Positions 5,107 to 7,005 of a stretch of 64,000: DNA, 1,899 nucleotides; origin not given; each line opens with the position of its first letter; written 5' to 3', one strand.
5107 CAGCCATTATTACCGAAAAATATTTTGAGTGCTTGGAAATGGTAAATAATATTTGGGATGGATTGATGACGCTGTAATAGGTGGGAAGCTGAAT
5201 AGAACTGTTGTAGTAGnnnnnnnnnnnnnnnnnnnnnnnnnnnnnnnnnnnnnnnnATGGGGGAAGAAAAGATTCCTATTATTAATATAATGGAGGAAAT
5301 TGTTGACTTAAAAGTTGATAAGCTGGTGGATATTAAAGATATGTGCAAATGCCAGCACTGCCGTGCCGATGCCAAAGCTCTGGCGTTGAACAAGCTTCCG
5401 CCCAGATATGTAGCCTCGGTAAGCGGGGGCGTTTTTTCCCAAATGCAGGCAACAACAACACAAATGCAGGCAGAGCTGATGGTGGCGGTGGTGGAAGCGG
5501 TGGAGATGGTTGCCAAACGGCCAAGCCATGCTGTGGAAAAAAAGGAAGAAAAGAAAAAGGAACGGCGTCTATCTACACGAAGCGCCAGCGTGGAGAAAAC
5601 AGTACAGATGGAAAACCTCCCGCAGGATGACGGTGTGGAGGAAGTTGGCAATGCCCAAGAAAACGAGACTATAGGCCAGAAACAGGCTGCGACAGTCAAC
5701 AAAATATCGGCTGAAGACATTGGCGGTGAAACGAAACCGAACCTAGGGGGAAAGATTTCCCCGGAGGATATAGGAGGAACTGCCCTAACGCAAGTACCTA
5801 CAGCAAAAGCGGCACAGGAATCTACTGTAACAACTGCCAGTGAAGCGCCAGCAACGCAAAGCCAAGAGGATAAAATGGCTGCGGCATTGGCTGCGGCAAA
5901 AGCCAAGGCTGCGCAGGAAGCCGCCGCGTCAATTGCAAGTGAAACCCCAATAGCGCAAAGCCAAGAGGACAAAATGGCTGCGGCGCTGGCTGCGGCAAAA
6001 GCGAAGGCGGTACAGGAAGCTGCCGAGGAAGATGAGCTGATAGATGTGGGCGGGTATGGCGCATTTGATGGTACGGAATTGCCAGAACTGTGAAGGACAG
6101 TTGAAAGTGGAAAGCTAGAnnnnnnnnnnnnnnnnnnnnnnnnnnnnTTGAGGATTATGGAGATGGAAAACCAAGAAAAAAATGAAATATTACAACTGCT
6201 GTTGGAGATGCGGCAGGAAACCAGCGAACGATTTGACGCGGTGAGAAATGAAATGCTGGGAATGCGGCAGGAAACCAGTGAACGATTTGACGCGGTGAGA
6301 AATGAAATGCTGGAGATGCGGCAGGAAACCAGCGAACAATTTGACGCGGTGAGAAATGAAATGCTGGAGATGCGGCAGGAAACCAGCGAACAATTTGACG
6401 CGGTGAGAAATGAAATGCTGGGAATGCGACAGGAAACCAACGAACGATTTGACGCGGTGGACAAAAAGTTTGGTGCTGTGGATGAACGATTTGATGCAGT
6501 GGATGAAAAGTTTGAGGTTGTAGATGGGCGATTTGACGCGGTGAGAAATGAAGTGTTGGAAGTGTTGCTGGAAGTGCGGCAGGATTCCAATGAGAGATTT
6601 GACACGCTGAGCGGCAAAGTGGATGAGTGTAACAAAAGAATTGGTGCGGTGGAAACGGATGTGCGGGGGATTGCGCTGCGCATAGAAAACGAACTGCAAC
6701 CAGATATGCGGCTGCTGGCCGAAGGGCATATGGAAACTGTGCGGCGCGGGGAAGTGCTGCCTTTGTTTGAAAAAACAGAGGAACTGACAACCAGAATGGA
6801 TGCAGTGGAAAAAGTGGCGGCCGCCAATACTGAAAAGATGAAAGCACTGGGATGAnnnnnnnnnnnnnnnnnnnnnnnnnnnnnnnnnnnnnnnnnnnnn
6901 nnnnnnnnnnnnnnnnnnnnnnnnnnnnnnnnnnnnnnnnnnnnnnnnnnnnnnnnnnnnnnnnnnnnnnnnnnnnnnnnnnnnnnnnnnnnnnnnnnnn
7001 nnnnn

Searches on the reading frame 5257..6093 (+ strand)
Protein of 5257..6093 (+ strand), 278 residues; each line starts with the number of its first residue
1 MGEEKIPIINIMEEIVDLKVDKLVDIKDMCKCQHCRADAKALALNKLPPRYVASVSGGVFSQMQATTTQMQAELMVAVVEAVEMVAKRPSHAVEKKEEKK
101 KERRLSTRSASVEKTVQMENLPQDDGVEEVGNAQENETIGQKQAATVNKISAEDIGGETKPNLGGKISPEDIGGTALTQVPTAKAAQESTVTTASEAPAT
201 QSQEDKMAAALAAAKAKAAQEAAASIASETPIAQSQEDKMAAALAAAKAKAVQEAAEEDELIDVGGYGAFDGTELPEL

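Call 10: search_protein_families(library=pfam, proteins=[window:5257-6093:+], max_evalue=0.001)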
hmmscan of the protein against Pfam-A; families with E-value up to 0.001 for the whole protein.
window:5257-6093:+ (278 aa): 1 family
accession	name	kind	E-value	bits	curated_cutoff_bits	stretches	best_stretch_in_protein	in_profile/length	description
PF10719.14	ComFB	-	5.7e-22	78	25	1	10-89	2-83/83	Late competence development protein ComFB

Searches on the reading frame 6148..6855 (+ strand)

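Call 10: search_protein_families(library=pfam, proteins=[window:6148-6855:+], max_evalue=0.001)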
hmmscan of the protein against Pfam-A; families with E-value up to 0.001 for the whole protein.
window:6148-6855:+ (235 aa): 2 families
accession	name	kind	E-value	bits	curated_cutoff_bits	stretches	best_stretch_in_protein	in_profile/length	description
PF07889.17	DUF1664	-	6.4e-05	23.4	34.6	0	68-139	35-106/124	Protein of unknown function (DUF1664)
PF23991.1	DUF7310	-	0.00014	22.7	40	0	81-136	3-60/83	Coiled-coil region of unknown function (DUF7310)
